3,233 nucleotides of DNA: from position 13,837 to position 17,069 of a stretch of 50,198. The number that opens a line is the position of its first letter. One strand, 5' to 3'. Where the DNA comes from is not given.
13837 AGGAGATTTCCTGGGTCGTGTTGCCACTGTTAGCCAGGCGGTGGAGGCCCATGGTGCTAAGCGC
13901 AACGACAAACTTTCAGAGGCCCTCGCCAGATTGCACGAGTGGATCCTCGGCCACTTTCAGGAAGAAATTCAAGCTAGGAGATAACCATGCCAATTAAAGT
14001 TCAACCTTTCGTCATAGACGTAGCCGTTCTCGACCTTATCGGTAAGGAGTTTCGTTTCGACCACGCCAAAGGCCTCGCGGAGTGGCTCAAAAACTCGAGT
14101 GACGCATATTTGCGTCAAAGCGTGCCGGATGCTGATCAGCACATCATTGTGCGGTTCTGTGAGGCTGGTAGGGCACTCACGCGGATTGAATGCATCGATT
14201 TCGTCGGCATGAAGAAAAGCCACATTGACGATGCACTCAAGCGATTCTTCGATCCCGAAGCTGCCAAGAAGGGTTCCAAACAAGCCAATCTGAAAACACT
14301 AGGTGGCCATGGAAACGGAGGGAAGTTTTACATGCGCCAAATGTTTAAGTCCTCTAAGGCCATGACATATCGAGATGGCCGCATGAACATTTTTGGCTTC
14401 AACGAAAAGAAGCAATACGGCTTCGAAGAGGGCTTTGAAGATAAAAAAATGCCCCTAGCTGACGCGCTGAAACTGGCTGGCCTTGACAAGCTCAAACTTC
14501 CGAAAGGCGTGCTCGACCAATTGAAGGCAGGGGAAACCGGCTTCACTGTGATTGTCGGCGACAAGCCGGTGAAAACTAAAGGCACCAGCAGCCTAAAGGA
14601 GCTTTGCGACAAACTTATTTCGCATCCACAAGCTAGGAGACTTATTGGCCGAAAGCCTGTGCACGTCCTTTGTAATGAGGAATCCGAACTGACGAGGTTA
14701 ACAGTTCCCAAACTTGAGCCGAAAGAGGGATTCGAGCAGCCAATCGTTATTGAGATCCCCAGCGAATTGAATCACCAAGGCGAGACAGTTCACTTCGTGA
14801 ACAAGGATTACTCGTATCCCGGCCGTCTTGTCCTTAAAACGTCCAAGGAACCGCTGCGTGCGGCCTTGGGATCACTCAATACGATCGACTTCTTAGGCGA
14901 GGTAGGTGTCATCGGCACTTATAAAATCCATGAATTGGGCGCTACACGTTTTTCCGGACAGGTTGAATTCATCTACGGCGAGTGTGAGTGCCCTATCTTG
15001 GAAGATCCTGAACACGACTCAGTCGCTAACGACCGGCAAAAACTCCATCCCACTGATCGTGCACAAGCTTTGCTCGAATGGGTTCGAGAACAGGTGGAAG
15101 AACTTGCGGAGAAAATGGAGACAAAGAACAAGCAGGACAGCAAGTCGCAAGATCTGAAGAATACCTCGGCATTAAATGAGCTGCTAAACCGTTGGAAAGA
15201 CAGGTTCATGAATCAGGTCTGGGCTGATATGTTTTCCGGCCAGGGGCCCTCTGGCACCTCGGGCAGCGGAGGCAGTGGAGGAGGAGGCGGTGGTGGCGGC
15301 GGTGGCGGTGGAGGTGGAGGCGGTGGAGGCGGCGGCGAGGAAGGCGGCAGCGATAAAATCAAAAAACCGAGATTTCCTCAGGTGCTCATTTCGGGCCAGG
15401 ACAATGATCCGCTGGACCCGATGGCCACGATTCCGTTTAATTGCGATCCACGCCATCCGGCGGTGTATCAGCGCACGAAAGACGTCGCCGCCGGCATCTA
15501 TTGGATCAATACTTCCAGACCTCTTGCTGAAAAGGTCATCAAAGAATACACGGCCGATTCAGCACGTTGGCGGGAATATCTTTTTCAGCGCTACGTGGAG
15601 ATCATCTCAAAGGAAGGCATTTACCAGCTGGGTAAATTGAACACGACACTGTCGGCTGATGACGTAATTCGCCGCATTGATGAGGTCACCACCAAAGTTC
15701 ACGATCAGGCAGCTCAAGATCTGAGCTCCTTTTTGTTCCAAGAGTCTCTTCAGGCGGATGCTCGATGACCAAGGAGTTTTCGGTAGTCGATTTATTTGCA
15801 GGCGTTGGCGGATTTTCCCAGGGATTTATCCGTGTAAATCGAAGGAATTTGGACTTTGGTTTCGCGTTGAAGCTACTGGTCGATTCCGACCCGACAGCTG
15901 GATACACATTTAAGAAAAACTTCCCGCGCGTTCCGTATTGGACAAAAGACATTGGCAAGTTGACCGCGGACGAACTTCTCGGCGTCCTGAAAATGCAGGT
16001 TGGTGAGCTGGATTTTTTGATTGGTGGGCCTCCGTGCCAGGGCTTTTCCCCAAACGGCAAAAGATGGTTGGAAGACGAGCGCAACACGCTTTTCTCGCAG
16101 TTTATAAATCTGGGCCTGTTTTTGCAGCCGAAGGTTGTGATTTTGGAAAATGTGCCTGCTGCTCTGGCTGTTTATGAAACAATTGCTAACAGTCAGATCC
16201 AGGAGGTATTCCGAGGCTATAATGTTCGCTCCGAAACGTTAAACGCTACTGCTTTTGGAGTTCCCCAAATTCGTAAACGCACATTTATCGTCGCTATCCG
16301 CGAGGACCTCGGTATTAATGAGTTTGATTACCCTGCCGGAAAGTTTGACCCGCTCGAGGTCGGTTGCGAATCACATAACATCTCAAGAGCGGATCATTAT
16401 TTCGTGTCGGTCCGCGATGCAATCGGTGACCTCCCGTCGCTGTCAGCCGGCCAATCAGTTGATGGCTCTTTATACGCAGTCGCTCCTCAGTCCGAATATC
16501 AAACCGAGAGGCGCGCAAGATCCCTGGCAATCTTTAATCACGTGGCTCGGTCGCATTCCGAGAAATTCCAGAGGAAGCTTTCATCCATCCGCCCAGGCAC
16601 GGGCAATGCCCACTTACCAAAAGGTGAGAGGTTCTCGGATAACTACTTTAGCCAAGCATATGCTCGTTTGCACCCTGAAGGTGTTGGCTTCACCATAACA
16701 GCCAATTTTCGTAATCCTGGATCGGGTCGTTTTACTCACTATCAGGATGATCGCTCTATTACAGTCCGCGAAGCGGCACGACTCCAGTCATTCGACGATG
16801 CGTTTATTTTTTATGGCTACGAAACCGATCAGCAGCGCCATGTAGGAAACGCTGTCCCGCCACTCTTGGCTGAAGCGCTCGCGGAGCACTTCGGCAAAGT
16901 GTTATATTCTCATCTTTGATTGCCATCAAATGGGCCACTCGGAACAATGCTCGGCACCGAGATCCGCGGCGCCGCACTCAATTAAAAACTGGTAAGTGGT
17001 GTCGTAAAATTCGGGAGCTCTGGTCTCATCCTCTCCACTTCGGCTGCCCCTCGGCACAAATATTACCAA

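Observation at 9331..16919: Candidate uncharacterised modification-linked system: DUF262/DUF1524 nuclease, RNAP-mimic, small wH protein, GHKL/MORC-like ATPase and Dcm, translationally coupled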

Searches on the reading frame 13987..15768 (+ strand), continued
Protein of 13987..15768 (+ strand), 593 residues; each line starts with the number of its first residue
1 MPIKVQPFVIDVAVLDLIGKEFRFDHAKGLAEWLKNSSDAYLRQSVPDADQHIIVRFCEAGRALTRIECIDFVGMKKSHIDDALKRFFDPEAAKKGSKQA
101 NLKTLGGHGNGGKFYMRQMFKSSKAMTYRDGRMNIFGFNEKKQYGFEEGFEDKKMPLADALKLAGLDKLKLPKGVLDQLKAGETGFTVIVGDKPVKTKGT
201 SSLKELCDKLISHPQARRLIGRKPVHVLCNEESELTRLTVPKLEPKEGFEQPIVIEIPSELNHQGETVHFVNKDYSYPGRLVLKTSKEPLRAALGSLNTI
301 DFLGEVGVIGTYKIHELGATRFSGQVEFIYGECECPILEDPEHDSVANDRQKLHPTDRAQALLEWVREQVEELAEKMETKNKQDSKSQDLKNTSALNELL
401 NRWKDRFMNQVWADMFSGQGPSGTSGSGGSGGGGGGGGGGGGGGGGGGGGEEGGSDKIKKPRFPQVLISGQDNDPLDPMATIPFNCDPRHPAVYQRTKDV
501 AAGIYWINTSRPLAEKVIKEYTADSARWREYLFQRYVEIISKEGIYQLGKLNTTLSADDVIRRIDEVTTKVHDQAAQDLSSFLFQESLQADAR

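Call 60: find_related_loci(query=A1, collection=genome_contigs, flank=8000)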
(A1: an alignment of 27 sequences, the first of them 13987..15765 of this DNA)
Query A1 (593 aa) in genome_contigs; peptide patterns used: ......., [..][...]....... (x = any residue, [..] = any of these).
195 stretches matched a pattern; 116 encode a relative of the query (tblastn E <= 1e-3); the best 80 are kept; 80 distinct loci.
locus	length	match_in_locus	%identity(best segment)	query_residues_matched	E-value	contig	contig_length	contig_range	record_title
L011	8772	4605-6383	75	1-592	0e+0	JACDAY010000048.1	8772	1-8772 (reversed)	MAG: Blastocatellia bacterium isolate MGR_bin268 SD2897-2912_k127_3278974, whole genome shotgun sequence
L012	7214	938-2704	74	1-590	0e+0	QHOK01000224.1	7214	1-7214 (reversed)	MAG: Verrucomicrobia bacterium isolate AV54 14_0903_16_30cm_scaffold_21585_curated, whole genome shotgun sequence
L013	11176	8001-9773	76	1-590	0e+0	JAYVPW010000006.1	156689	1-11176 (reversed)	MAG: Spartobacteria bacterium isolate GL72_UP_concoct_117 GL72_UP_concoct_117_5, whole genome shotgun sequence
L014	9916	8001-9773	74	1-590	0e+0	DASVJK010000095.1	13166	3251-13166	MAG TPA_asm: Chthoniobacterales bacterium isolate SMAG_U3017 k141_511377, whole genome shotgun sequence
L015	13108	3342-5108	74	1-592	0e+0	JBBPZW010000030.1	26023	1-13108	MAG: Chthoniobacterales bacterium isolate bin.82 bin.82_S5Ck141_249406_length_26023_cov_31.0354, whole genome shotgun se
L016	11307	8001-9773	67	1-588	0e+0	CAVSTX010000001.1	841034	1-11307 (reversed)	MAG: Pyrinomonadaceae bacterium isolate MFD09212.bin.1.129 genome assembly, contig: contig_18025, whole genome shotgun s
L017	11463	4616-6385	67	1-590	0e+0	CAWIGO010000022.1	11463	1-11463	MAG: uncultured Verrucomicrobiae bacterium isolate MFD03726.bin.1.231 genome assembly, contig: contig_81128, whole genom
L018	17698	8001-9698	67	1-572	0e+0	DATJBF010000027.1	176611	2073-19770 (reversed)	MAG TPA_asm: Verrucomicrobiia bacterium isolate SMAG_U15347 k141_2922149, whole genome shotgun sequence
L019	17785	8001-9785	60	1-591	0e+0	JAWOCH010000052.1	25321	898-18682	MAG: Candidatus Brocadiia bacterium isolate BLK5-1.bin.168 k191_528799, whole genome shotgun sequence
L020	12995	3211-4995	61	1-588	0e+0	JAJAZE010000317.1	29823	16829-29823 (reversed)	MAG: Pyrinomonadaceae bacterium isolate CAN_BIN29 c_000000095740, whole genome shotgun sequence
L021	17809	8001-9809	51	1-592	5e-180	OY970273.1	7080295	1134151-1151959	MAG: uncultured Planctomycetaceae bacterium isolate MFD09495.bin.c.1 genome assembly, chromosome: 1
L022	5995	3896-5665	48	1-584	1e-178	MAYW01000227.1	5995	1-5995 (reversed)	MAG: Candidatus Scalindua rubra isolate BSI-1 SCARUB_contig000227, whole genome shotgun sequence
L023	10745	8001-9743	48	15-588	2e-175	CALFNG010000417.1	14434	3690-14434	MAG TPA_asm: uncultured Myxococcales bacterium isolate ERR1035438_bin.42_CONCOCT_v1.1_MAG genome assembly, contig: ERZ17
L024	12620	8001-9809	48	3-588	7e-168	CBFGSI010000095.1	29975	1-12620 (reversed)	MAG TPA_asm: uncultured Archangiaceae bacterium isolate SRR17295755_concoct_80 genome assembly, contig: ERZ23329302.784,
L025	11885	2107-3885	46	3-588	3e-160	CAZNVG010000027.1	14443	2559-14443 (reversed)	MAG TPA_asm: uncultured Candidatus Saccharibacteria bacterium isolate SRP342105_co1_34 genome assembly, contig: NODE_565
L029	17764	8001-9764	46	13-590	2e-157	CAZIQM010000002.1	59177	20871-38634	MAG TPA_asm: uncultured Candidatus Peribacteria bacterium isolate SRP342105_co2_100 genome assembly, contig: NODE_455_le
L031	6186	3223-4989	45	1-589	4e-155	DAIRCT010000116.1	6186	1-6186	MAG TPA_asm: Ignavibacteriaceae bacterium isolate CTOTU2299 NODE_5969_length_6186_cov_6.976350, whole genome shotgun seq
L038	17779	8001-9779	45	1-590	4e-152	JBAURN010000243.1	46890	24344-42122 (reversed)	MAG: Solirubrobacteraceae bacterium isolate MFD05420_ilm_asm_bin1 k127_202836, whole genome shotgun sequence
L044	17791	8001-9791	45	1-591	2e-148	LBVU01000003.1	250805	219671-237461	MAG: Candidatus Woesebacteria bacterium GW2011_GWB1_39_10 UT17_C0003, whole genome shotgun sequence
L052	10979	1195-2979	42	3-591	2e-141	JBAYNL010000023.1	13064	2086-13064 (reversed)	MAG: Candidatus Gracilibacteria bacterium isolate SO_2016_LW1_63 scaffold05341_LW64-88_2016, whole genome shotgun sequen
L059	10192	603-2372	44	9-590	5e-139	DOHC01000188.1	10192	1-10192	MAG TPA_asm: Nitrospiraceae bacterium isolate UBA8922 contig_187049, whole genome shotgun sequence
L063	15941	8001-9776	44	9-593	7e-137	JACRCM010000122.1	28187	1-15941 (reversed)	MAG: Deltaproteobacteria bacterium isolate NC_groundwater_1646_Pr3_B-0.1um_60_14 SR-2_scaffold_141_2797208, whole genome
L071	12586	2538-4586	48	1-588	1e-124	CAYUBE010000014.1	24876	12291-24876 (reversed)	MAG TPA_asm: uncultured Candidatus Saccharibacteria bacterium isolate binchicken_co3_598 genome assembly, contig: NODE_6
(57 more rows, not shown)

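Call 86: search_protein_families(library=pfam, proteins=[L017:793-1257:+, L052:2985-3863:+, L071:4616-5878:+, L031:5011-5745:+, L038:6685-7356:+, L059:4458-5213:+, L029:13263-14879:+, L044:9821-11245:+, L059:2452-4461:+, L063:9900-11036:-], max_evalue=0.01)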
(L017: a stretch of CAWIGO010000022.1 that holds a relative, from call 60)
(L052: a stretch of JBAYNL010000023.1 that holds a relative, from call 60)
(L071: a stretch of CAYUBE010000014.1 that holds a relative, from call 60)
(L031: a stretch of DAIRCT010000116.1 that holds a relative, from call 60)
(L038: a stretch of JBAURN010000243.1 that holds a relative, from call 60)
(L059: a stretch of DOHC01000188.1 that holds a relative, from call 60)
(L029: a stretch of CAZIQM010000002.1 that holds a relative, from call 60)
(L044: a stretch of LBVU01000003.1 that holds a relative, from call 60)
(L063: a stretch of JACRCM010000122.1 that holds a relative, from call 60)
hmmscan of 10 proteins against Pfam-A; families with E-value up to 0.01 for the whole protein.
L017:793-1257:+ (154 aa): 1 family
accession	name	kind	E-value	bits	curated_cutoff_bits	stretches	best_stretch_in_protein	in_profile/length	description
PF01850.27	PIN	-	1.1e-20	74.8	23.6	1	25-145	1-118/120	PIN domain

L052:2985-3863:+ (292 aa): 2 families
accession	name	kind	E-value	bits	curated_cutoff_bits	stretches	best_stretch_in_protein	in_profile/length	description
PF04545.22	Sigma70_r4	-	1.9e-08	34.2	24.1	1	17-48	12-44/50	Sigma-70, region 4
PF13392.12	HNH_3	-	2.8e-05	24.1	24.8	1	259-281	17-39/46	HNH endonuclease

L071:4616-5878:+ (420 aa): 7 families
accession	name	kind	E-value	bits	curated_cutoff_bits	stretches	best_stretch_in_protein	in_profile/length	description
PF08299.17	Bac_DnaA_C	-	3.5e-23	81.8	31.5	1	6-72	3-69/69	Bacterial dnaA protein helix-turn-helix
PF04545.22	Sigma70_r4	-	8.8e-08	32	24.1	1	149-183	6-41/50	Sigma-70, region 4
PF13936.12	HTH_38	-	2.3e-05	24.5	27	1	217-241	2-26/44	Helix-turn-helix domain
PF08281.18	Sigma70_r4_2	-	2.8e-05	24.1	25.7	0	35-58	14-37/54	Sigma-70, region 4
PF13384.12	HTH_23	-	4.2e-05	23.7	24.6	0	151-182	6-37/50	Homeodomain-like domain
PF01381.28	HTH_3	-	0.00094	19.6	23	0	160-182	7-29/55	Helix-turn-helix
PF04255.20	DUF433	-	0.0015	18.8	23.6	0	154-182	23-52/56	Protein of unknown function (DUF433)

L031:5011-5745:+ (244 aa): 3 families
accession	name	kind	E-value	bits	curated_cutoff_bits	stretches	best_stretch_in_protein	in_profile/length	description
PF01844.29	HNH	-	1.1e-06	29.1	21.4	1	191-234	1-47/47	HNH endonuclease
PF14279.12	HNH_5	-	1.6e-05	25.2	27.5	1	191-235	1-47/56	HNH endonuclease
PF02945.21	Endonuclease_7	-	0.0072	16.6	23.6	0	182-229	17-61/82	Recombination endonuclease VII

L038:6685-7356:+ (223 aa): 2 families
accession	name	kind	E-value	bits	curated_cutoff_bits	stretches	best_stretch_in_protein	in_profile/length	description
PF14338.12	Mrr_N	-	6.3e-13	49.1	29.5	1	132-216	4-86/87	Mrr N-terminal domain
PF17206.9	SeqA_N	-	3.5e-06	26.7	23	1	43-73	3-33/36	SeqA protein N-terminal domain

L059:4458-5213:+ (251 aa): 1 family
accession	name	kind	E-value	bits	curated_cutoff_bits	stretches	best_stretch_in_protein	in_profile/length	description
PF02661.23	Fic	-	4.8e-22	79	24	1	96-192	1-91/93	Fic/DOC family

L029:13263-14879:+ (538 aa): 4 families
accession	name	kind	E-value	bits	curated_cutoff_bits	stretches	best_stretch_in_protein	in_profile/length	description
PF00239.26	Resolvase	-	2.5e-18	67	23.3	1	4-149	2-144/145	Resolvase, N terminal domain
PF13408.12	Zn_ribbon_recom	-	1.3e-11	45.1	25.3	1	296-350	1-58/58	Recombinase zinc beta ribbon domain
PF07508.19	Recombinase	-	1.9e-11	44.5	21.1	1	196-284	3-102/102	Recombinase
PF05066.19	HARE-HTH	-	0.0068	17.2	25.9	0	205-244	12-49/71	HB1, ASXL, restriction endonuclease HTH domain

L044:9821-11245:+ (474 aa): 4 families
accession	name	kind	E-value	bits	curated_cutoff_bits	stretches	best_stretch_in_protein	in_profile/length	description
PF03118.21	RNA_pol_A_CTD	-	5.4e-13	48.9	23.8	1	35-90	11-66/67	Bacterial RNA polymerase, alpha chain C terminal domain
PF04545.22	Sigma70_r4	-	6.1e-11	42.1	24.1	1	137-183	6-48/50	Sigma-70, region 4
PF24064.2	HTH_NPRL3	-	0.0087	16.4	27.2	0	155-178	33-56/62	GATOR1 complex protein NPRL3, C-terminal HTH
PF05066.19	HARE-HTH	-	0.0092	16.8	25.9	0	345-408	3-71/71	HB1, ASXL, restriction endonuclease HTH domain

L059:2452-4461:+ (669 aa): 4 families
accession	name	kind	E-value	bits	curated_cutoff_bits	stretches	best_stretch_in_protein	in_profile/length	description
PF03118.21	RNA_pol_A_CTD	-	1.1e-23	83.2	23.8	2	28-82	8-62/67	Bacterial RNA polymerase, alpha chain C terminal domain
PF05066.19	HARE-HTH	-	1.1e-07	32.6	25.9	0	537-590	6-69/71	HB1, ASXL, restriction endonuclease HTH domain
PF04545.22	Sigma70_r4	-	3.6e-06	26.8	24.1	1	208-248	11-47/50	Sigma-70, region 4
PF16007.11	DUF4777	-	0.00023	21.8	34.4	1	532-573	3-44/66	Domain of unknown function (DUF4777)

L063:9900-11036:- (378 aa): 3 families
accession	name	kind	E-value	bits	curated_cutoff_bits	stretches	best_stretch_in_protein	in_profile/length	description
PF01555.25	N6_N4_Mtase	-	4.1e-44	151.6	26.7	1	85-355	1-221/221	DNA methylase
PF13649.12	Methyltransf_25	-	0.0014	19.7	27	1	319-359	1-43/97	Methyltransferase domain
PF13847.12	Methyltransf_31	-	0.0052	16.9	27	1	315-358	3-49/145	Methyltransferase domain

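Call 101: find_related_loci(query=A1, collection=viral_contigs, flank=8000)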
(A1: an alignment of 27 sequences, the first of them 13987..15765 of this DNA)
Query A1 (593 aa) in viral_contigs; peptide patterns used: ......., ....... (x = any residue, [..] = any of these).
82 stretches matched a pattern; 6 encode a relative of the query (tblastn E <= 1e-3); 6 distinct loci.
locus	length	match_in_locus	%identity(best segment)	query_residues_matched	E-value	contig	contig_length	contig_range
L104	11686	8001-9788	46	3-588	1e-156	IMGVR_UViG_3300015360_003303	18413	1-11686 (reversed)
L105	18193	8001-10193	33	15-583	5e-50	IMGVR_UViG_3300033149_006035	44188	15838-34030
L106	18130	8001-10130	31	15-563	1e-40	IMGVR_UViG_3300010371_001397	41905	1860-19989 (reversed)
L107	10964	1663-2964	27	14-428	5e-21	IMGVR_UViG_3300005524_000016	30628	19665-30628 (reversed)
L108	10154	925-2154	27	14-405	1e-20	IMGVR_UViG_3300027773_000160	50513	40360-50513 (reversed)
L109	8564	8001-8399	35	13-150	4e-8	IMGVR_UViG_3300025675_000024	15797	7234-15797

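Call 108: search_protein_families(library=ncbifam, alignment_id=A6, max_evalue=0.1)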
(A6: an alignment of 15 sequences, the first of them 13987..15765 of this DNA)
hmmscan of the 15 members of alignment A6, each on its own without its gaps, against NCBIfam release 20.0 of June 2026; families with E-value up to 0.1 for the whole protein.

A. member 1, window:13987-15765:+ (593 aa): 1 family
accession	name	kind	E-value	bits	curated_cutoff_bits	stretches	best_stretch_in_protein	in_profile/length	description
NF050001.1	restrict_BbrUII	equivalog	0.00053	18.6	550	1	327-406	305-386/659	BbrUII/HgiDII family restriction enzyme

B. families by the number of members that match (of 15 scanned): 5 families
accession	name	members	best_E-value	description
NF050001.1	restrict_BbrUII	1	0.00053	BbrUII/HgiDII family restriction enzyme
NF010708.0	PRK14110.1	1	0.007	F0F1 ATP synthase subunit gamma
TIGR03627.1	uS9_arch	1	0.03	30S ribosomal protein S9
NF006204.0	PRK08328.1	1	0.066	hypothetical protein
NF033639.1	intimin_alpha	1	0.1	intimin type alpha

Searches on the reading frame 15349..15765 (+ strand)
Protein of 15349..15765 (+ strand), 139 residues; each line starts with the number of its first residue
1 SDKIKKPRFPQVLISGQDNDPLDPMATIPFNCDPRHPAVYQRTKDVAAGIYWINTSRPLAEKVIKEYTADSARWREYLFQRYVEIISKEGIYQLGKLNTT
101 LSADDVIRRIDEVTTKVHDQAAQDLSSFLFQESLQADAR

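Call 58: search_solved_structures(query=A4, max_evalue=10, show_alignments=2)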
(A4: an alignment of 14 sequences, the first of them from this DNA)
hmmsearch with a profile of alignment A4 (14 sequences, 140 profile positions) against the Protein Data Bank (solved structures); distinct sequences matched with E-value up to 10: 10.
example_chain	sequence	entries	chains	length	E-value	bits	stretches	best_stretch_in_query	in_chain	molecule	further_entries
6xu6_AS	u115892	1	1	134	0.031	17.4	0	80-113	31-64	40S ribosomal protein S18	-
6xu8_AS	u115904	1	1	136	0.032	17.4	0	80-113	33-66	40S ribosomal protein S18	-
6xu7_AS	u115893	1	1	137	0.033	17.4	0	80-113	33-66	40S ribosomal protein S18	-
4v6w_AS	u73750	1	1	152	0.047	16.9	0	80-113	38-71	40S ribosomal protein S18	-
4tma_B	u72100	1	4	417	0.42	13.8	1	61-122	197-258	DNA gyrase subunit B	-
3nuh_B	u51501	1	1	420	0.43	13.8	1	61-122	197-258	DNA gyrase subunit B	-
9dm3_A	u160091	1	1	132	0.59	13.3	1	58-119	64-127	naphthalenediimide binding protein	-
7z9c_B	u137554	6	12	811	0.62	13.2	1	61-122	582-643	DNA gyrase subunit B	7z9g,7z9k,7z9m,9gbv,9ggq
8qqi_B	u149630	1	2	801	0.65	13.2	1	61-122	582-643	DNA gyrase subunit B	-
6rks_B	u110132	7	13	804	0.65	13.2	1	61-122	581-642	DNA gyrase subunit B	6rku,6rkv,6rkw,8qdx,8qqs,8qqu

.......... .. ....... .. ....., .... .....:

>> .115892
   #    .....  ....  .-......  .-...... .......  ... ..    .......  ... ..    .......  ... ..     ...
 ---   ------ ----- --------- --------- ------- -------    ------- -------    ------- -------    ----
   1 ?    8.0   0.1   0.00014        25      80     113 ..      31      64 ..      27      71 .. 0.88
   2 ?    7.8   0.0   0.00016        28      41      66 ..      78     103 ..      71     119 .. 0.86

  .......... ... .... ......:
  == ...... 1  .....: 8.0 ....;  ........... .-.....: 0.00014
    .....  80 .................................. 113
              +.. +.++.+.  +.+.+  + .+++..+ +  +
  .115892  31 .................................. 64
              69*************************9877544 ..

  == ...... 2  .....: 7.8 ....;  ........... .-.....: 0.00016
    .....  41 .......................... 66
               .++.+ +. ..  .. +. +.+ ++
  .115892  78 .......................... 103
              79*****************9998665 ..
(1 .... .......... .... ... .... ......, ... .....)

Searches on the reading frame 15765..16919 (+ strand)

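Call 3: search_protein_families(library=pfam, proteins=[window:15765-16919:+], max_evalue=0.01)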
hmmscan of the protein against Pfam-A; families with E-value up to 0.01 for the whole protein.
window:15765-16919:+ (384 aa): 1 family
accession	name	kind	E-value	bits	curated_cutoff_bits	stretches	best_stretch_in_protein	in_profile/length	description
PF00145.23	DNA_methylase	-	7.6e-59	200.2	22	1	5-376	1-322/324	C-5 cytosine-specific DNA methylase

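Call 4: search_protein_families(library=padloc, proteins=[window:15765-16919:+], max_evalue=0.01)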
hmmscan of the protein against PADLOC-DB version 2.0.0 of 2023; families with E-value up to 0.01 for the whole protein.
window:15765-16919:+ (384 aa): 61 families (the best 25 are shown)
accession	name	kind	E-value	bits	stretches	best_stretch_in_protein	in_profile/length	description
PDLC03234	MTase_II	-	3.1e-92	307.7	1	1-379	1-365/375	Type II methyltransferase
PDLC03326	MTase_II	-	1.8e-84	282.3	1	6-380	6-376/412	Type II methyltransferase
PDLC00033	DruM2|DruM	-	1.6e-77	259.3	1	3-380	20-364/368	DNA cytosine methylase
PDLC03378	MTase_II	-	5.5e-77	257.4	1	4-381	2-331/344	Type II methyltransferase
PDLC03237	MTase_II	-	2.7e-62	209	2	6-228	795-1014/1036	Type II methyltransferase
PDLC02648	DrmMII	-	1.6e-57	193.4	1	4-374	21-445/468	DrmMII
PDLC00026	DruM2|DruM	-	8e-52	174.8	1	3-379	3-317/336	DNA cytosine methylase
PDLC03272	MTase_II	-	3.9e-51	172.5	1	3-380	73-390/407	Type II methyltransferase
PDLC03279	MTase_II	-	1.8e-50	169.9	1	5-378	3-351/587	Type II methyltransferase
PDLC02649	DrmMII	-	1.2e-46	157.5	1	74-381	107-419/422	DrmMII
PDLC02650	DrmMII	-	9.1e-43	144.7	3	4-138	8-144/435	DrmMII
PDLC02656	DrmMII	-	1.2e-42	144.4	2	2-225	2-234/491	DrmMII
PDLC03232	MTase_II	-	3.5e-42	142.8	1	80-380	131-460/465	Type II methyltransferase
PDLC03343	MTase_II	-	1.4e-40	137.6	2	7-294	8-279/462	Type II methyltransferase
PDLC00027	DruM2|DruM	-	2.4e-40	137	2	4-229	11-215/361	DNA cytosine methylase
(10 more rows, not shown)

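Call 6: search_protein_families(library=ncbifam, proteins=[window:15765-16919:+], max_evalue=0.1)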
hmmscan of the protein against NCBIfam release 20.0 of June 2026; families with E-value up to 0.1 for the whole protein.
window:15765-16919:+ (384 aa): 2 families
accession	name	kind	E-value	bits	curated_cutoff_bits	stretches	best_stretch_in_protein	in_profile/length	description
TIGR00675.1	dcm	superfamily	6.5e-48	164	100.65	1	7-375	1-328/329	DNA (cytosine-5-)-methyltransferase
NF007772.0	PRK10458.1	subfamily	0.00062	18.4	710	1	3-160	87-248/472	DNA cytosine methylase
